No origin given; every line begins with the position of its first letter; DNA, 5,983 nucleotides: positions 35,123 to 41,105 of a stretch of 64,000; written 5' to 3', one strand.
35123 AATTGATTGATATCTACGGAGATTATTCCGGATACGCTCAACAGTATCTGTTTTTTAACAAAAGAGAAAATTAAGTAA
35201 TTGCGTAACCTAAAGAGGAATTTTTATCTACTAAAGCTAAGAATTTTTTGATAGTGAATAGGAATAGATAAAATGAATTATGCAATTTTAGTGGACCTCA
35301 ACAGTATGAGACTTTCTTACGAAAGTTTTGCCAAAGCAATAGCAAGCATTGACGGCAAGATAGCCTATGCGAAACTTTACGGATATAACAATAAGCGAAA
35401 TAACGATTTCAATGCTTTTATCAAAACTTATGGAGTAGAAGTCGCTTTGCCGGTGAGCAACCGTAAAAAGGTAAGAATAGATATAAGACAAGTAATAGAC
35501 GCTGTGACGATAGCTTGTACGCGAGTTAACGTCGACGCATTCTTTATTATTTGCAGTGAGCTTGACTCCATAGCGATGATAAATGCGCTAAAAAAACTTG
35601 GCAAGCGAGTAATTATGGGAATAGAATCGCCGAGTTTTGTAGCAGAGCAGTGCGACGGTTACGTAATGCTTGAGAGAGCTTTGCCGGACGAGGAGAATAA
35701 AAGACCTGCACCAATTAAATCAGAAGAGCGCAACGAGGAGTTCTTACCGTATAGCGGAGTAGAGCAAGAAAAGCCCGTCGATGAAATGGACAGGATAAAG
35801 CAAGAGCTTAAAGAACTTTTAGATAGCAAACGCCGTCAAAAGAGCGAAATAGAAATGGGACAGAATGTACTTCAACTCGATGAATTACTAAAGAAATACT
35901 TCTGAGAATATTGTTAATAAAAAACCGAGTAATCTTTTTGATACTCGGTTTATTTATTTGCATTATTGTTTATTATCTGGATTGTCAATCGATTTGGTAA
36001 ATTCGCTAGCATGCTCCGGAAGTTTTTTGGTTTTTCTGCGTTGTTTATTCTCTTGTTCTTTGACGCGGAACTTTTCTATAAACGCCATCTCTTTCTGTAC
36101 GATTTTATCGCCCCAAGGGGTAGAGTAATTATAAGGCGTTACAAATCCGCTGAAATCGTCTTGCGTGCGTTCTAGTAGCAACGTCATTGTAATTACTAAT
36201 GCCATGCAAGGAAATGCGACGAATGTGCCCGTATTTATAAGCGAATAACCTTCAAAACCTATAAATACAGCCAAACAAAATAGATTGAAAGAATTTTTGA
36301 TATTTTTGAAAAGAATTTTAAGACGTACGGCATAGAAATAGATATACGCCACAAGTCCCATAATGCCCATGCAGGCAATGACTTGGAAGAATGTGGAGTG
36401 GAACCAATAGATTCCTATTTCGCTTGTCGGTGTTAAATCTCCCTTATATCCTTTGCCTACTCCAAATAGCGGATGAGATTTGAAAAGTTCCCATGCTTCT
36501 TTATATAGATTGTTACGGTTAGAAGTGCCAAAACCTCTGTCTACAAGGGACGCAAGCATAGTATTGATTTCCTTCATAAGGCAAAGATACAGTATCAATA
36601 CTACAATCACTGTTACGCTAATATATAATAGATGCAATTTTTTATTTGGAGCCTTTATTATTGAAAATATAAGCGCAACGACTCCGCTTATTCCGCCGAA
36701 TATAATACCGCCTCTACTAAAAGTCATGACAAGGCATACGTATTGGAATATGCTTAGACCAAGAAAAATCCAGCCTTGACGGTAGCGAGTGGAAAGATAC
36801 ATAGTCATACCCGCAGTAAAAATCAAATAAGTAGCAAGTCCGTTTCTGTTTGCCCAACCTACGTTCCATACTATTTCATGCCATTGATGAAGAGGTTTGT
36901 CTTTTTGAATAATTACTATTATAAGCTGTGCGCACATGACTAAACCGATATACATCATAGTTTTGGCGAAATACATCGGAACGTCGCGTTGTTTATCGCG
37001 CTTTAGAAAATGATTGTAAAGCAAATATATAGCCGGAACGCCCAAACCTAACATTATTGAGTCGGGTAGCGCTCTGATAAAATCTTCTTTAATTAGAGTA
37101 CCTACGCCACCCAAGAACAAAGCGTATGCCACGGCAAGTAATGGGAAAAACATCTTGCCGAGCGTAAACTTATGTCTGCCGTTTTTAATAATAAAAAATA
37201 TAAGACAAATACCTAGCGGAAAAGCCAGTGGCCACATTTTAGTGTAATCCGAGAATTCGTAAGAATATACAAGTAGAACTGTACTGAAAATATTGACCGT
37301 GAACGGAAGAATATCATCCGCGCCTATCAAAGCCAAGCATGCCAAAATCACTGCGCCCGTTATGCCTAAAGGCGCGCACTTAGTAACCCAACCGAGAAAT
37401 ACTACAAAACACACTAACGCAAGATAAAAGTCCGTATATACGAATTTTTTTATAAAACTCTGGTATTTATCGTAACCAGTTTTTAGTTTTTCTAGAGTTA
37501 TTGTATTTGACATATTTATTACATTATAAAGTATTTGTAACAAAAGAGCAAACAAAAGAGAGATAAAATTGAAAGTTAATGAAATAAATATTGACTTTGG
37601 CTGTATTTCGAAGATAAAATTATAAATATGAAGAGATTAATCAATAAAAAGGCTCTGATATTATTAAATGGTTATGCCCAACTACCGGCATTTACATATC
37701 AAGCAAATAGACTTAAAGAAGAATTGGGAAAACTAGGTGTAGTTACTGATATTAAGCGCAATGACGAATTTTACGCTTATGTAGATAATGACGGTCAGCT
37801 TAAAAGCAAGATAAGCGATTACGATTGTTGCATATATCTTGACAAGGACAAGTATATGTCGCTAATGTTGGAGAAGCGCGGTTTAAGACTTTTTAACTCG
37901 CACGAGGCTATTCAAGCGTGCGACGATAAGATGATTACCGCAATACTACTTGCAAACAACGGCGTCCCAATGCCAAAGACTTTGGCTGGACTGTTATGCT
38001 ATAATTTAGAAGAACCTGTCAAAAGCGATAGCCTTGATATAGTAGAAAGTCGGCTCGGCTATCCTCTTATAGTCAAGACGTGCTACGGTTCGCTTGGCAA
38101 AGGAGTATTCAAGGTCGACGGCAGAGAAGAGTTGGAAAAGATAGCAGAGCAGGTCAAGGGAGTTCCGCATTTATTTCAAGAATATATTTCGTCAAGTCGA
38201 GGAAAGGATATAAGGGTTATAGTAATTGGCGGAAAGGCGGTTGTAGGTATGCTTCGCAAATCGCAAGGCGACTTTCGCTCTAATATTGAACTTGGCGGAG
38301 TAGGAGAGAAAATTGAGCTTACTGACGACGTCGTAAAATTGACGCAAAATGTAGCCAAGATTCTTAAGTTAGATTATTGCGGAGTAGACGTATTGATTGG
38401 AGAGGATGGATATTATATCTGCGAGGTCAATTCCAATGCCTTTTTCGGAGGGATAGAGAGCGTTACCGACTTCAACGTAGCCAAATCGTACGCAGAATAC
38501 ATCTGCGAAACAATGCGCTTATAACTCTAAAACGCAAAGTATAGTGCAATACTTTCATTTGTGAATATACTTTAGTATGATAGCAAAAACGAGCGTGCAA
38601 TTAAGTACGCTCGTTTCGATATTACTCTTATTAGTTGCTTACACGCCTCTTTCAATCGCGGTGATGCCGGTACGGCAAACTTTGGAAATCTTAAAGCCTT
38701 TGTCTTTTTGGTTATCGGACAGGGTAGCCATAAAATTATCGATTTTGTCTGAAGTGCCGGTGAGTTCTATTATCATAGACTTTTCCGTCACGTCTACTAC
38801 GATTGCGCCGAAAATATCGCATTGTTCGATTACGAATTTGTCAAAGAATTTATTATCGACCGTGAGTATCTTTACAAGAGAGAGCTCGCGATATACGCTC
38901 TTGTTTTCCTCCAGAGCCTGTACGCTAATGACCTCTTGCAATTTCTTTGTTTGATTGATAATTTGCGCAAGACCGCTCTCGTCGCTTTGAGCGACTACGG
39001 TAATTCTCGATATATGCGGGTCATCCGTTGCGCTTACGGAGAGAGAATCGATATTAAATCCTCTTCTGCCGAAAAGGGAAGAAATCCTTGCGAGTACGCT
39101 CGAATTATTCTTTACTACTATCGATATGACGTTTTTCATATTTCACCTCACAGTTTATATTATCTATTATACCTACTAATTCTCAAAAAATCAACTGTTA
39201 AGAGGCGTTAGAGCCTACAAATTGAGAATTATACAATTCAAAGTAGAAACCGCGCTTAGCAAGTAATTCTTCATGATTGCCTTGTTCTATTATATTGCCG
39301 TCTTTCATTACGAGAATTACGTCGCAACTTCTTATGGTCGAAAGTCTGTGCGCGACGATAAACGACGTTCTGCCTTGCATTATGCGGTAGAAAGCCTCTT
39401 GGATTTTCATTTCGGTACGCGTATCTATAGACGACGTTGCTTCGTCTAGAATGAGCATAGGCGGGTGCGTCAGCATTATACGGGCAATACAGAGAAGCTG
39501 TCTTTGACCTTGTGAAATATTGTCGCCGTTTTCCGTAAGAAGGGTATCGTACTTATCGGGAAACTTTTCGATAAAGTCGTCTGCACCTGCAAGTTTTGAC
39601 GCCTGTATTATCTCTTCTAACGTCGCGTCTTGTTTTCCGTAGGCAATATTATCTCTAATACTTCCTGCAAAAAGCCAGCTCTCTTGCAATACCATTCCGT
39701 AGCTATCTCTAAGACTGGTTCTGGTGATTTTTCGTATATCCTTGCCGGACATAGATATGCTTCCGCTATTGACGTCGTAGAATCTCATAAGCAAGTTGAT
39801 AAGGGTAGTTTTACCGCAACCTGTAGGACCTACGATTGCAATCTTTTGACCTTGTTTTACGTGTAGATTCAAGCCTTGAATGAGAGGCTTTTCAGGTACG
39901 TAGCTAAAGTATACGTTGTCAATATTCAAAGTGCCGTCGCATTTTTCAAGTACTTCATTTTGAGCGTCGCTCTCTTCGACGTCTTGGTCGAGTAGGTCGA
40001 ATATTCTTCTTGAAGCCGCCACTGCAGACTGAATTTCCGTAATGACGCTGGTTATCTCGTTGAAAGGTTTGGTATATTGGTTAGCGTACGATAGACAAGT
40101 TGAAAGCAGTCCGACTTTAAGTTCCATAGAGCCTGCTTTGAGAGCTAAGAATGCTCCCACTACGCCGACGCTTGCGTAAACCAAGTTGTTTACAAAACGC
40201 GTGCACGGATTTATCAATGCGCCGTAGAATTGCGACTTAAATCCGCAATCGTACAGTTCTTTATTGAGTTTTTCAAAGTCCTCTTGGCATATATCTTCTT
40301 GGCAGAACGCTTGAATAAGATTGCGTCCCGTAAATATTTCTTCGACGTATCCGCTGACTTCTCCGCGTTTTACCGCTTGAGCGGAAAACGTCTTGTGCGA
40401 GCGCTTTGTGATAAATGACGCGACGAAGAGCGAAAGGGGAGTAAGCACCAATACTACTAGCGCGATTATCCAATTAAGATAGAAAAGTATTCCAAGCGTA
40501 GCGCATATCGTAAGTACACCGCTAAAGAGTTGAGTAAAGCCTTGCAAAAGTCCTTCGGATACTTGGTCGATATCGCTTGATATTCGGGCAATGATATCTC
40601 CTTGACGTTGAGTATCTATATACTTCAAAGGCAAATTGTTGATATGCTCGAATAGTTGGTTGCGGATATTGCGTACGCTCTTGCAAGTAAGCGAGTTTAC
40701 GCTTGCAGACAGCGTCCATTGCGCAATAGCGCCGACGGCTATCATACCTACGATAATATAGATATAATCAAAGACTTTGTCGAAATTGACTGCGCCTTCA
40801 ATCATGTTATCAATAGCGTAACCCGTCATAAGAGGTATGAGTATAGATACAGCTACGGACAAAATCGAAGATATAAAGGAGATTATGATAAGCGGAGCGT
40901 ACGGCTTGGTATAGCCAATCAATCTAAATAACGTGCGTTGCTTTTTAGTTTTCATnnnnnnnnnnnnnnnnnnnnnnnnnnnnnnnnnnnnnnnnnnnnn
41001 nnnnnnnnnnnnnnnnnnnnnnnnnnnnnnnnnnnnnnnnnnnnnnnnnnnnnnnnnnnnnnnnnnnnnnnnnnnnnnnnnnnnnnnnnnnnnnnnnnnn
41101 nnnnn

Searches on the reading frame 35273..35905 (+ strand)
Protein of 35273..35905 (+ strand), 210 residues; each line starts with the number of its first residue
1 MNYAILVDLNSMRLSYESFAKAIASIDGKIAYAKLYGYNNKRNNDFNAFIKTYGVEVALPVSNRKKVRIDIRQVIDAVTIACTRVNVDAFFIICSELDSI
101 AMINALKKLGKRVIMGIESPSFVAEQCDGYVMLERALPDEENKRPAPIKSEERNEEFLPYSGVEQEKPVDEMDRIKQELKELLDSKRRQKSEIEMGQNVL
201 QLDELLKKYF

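Call 35: search_protein_families(library=pfam, proteins=[window:35273-35905:+], max_evalue=0.00001)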
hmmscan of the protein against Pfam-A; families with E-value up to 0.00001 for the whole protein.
window:35273-35905:+ (210 aa): 1 family
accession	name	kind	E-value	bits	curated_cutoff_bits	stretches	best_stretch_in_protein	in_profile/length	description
PF01936.24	NYN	-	7.9e-09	36.6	24.2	1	4-131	3-142/145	NYN domain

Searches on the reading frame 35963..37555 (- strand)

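Call 35: search_protein_families(library=pfam, proteins=[window:35963-37555:-], max_evalue=0.00001)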
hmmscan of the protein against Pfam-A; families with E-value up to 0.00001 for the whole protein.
window:35963-37555:- (530 aa): 1 family
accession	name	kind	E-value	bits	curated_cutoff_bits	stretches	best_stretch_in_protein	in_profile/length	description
PF04932.20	Wzy_C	-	2.8e-17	63.3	31.7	1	269-405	4-149/149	O-Antigen ligase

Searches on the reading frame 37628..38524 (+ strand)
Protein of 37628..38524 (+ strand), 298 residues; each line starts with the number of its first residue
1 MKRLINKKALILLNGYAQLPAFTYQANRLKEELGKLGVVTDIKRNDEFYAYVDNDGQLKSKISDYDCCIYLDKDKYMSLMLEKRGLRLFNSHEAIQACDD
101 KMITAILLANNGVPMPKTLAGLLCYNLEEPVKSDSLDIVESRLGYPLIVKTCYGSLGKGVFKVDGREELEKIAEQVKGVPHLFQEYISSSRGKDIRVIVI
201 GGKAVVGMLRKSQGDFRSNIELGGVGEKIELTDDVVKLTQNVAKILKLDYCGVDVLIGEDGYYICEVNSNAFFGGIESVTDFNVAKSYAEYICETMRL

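Call 35: search_protein_families(library=pfam, proteins=[window:37628-38524:+], max_evalue=0.00001)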
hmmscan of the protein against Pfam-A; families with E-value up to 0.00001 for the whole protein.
window:37628-38524:+ (298 aa): 4 families
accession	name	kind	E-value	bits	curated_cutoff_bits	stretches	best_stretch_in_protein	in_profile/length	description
PF08443.16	RimK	-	2.4e-39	135.3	21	1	99-292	2-188/188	RimK-like ATP-grasp domain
PF02955.21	GSH-S_ATP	-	4.1e-14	52.8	23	1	147-269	34-161/175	Prokaryotic glutathione synthetase, ATP-grasp domain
PF14397.11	ATPgrasp_ST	-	9.6e-13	48.4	31.4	1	86-198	7-140/278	Sugar-transfer associated ATP-grasp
PF02655.19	ATP-grasp_3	-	3.2e-12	47.3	23.2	1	98-269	1-155/160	ATP-grasp domain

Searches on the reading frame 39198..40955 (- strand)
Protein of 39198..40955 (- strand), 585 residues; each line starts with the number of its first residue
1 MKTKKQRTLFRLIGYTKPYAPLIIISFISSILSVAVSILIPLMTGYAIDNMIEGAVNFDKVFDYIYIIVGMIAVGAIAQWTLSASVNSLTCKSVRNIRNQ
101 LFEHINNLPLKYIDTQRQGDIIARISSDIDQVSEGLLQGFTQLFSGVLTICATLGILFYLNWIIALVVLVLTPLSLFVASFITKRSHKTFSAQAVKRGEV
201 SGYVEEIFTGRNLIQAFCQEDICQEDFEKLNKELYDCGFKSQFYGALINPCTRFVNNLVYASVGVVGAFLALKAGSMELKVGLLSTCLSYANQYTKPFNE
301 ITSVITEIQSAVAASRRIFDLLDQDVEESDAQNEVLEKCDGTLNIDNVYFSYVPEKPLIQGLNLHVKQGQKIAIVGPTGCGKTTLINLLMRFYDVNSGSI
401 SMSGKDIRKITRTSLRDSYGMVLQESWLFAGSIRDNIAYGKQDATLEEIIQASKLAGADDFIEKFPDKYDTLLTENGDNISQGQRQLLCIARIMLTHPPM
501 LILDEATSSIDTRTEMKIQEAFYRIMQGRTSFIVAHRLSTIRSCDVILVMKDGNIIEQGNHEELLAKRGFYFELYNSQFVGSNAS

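Call 35: search_protein_families(library=pfam, proteins=[window:39198-40955:-], max_evalue=0.00001)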
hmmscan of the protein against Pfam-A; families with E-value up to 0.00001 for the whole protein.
window:39198-40955:- (585 aa): 2 families
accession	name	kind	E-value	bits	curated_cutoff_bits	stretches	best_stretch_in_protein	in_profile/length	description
PF00664.28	ABC_membrane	-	4.9e-51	174.4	28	1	23-297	1-273/274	ABC transporter transmembrane region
PF00005.33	ABC_tran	-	2.5e-32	112.8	25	1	360-508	2-137/137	ABC transporter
